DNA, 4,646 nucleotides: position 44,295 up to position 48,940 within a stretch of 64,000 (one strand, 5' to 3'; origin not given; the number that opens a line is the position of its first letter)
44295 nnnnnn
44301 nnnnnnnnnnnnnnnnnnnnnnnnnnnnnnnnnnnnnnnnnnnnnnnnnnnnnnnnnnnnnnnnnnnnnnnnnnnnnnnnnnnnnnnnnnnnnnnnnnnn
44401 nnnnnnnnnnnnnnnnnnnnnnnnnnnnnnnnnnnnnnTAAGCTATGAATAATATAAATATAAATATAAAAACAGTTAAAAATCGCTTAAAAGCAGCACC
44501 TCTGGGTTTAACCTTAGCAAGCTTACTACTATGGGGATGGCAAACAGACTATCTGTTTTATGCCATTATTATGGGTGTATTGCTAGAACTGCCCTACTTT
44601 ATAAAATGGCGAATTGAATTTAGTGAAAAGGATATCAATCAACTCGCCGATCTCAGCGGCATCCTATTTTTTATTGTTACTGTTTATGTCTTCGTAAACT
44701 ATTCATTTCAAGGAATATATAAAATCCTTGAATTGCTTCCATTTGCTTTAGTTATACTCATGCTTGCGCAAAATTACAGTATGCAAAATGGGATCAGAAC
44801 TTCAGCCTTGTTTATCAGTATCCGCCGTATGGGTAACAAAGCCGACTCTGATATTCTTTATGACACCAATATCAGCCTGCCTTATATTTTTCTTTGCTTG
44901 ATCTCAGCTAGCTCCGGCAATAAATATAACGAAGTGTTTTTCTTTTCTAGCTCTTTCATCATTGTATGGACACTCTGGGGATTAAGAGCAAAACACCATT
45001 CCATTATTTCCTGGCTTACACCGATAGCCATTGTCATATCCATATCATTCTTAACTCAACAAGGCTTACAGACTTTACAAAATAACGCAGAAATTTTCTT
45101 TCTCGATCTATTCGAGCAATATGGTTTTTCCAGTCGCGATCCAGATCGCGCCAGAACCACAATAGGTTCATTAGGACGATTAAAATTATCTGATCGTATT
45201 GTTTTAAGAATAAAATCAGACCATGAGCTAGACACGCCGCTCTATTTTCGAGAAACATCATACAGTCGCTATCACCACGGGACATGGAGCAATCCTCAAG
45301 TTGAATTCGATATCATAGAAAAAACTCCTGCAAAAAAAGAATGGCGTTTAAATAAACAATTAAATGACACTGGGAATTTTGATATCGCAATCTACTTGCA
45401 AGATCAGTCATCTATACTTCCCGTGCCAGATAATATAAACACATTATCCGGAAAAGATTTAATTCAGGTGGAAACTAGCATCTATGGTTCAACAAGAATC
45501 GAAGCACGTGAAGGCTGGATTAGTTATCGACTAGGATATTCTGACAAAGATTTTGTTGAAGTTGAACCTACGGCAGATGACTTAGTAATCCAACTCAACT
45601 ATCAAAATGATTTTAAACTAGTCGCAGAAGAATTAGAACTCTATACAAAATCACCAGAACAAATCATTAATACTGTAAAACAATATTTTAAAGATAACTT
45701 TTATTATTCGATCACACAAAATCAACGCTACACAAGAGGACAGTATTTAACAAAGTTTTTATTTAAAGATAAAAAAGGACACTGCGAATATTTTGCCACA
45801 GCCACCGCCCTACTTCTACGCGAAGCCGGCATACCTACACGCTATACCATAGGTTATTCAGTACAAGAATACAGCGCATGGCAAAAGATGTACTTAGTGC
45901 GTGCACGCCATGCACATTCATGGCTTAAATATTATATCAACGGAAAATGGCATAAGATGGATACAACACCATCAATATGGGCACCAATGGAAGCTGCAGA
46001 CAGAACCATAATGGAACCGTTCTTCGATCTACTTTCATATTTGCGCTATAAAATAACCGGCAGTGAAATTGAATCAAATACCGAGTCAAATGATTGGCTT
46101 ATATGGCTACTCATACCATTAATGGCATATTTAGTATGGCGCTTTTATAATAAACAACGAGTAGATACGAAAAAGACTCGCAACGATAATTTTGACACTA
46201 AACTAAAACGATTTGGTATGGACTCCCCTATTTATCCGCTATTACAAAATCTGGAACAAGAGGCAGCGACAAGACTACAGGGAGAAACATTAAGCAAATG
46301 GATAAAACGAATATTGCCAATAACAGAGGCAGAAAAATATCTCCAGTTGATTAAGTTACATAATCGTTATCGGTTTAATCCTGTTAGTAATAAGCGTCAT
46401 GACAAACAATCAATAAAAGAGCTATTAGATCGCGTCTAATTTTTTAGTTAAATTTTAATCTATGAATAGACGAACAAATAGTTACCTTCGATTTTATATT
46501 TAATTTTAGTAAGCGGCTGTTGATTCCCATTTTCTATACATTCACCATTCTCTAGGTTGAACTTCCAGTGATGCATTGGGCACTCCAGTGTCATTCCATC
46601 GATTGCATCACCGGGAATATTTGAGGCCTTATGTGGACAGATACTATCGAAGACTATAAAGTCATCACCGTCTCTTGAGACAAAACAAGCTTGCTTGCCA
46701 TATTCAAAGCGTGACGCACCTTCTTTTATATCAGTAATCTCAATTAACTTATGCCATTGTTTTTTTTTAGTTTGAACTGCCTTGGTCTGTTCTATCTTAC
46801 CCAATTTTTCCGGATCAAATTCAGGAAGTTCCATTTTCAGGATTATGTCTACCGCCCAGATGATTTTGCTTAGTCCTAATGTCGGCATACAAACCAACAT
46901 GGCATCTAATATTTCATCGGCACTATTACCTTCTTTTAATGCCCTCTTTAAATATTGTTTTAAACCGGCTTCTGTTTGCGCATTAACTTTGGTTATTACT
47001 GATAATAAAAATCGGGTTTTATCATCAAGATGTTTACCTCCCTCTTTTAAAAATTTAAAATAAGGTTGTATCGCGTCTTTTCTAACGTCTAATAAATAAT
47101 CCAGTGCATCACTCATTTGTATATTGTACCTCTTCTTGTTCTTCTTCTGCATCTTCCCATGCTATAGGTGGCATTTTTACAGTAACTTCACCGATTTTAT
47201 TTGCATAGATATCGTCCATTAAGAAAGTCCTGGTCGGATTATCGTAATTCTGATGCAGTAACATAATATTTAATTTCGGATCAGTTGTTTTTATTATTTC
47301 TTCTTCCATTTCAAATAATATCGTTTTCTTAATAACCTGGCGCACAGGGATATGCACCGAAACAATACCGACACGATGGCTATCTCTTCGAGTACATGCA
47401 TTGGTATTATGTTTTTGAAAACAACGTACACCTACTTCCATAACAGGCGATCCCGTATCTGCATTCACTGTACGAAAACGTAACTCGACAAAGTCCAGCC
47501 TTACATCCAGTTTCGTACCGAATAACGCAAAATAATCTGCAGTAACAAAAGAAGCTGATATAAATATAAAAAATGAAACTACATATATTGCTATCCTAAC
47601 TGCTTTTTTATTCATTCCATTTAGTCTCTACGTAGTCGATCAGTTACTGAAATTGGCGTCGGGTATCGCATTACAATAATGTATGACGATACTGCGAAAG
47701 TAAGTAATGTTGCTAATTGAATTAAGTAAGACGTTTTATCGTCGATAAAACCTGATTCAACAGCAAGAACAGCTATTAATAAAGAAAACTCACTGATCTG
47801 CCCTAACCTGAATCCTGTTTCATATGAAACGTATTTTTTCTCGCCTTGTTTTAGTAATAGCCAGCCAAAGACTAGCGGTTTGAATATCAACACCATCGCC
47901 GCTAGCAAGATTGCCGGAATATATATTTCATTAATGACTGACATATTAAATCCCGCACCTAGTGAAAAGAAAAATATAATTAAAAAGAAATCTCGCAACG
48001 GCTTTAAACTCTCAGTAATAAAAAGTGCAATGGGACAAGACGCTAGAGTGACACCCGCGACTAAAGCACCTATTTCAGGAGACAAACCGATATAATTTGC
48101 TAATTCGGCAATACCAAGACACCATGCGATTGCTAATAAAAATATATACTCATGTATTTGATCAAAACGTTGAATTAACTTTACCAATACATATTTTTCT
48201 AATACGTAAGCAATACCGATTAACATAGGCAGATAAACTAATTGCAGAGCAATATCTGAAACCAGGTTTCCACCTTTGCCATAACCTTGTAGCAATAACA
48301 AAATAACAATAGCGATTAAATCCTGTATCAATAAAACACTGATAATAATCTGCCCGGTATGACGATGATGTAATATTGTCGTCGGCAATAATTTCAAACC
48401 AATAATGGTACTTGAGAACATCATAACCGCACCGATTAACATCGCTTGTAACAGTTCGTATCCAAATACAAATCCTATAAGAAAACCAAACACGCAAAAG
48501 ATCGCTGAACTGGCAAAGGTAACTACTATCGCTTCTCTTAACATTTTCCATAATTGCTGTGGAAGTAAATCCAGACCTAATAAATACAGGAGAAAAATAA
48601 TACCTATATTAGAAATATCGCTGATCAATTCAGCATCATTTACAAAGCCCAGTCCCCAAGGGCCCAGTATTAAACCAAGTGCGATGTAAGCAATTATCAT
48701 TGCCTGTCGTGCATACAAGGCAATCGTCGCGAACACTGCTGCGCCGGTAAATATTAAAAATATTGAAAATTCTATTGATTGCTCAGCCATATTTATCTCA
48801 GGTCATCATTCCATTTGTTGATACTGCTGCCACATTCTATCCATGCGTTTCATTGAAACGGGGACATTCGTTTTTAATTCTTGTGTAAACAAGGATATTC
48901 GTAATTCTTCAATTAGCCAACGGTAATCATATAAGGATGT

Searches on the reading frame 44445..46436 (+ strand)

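Call 14: search_protein_families(library=pfam, proteins=[window:44445-46436:+], max_evalue=0.001)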
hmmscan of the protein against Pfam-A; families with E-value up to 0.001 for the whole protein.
window:44445-46436:+ (664 aa): 1 family
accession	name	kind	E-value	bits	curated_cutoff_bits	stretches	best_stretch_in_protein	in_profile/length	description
PF01841.26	Transglut_core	-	1.1e-19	71.1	23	1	401-506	11-107/108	Transglutaminase-like superfamily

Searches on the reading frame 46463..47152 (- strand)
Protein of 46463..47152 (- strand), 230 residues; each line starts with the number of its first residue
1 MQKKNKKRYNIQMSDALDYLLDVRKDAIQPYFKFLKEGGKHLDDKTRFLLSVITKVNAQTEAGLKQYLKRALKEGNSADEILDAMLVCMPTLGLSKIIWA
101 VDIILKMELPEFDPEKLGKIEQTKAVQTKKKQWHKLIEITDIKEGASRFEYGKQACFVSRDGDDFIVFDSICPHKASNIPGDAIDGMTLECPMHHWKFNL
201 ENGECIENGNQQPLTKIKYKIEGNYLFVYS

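Call 14: search_protein_families(library=pfam, proteins=[window:46463-47152:-], max_evalue=0.001)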
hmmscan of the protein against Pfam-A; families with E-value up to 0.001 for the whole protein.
window:46463-47152:- (230 aa): 2 families
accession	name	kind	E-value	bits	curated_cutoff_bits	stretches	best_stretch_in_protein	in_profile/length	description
PF00355.32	Rieske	-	5.7e-14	52.2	20.3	1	132-215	1-85/88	Rieske [2Fe-2S] domain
PF02627.25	CMD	-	4.7e-06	26.9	23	1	36-103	15-81/84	Carboxymuconolactone decarboxylase family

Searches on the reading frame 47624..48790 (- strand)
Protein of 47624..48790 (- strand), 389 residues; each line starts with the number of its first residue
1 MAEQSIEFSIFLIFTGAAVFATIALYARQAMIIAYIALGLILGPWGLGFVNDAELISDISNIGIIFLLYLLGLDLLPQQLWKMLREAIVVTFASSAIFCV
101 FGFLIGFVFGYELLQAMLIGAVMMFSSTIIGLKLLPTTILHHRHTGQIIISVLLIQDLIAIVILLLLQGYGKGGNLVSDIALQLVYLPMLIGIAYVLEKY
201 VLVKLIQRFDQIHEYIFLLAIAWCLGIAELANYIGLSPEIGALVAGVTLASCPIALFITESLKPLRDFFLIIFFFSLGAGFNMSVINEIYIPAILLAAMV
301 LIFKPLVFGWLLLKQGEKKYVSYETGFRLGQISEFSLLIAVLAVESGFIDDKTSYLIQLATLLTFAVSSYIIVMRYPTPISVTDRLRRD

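Call 14: search_protein_families(library=pfam, proteins=[window:47624-48790:-], max_evalue=0.001)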
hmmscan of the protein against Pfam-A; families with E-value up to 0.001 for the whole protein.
window:47624-48790:- (389 aa): 1 family
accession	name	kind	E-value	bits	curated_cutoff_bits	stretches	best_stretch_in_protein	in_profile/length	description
PF00999.27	Na_H_Exchanger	-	3.3e-50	171.5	26.2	1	19-370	5-367/375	Sodium/hydrogen exchanger, transmembrane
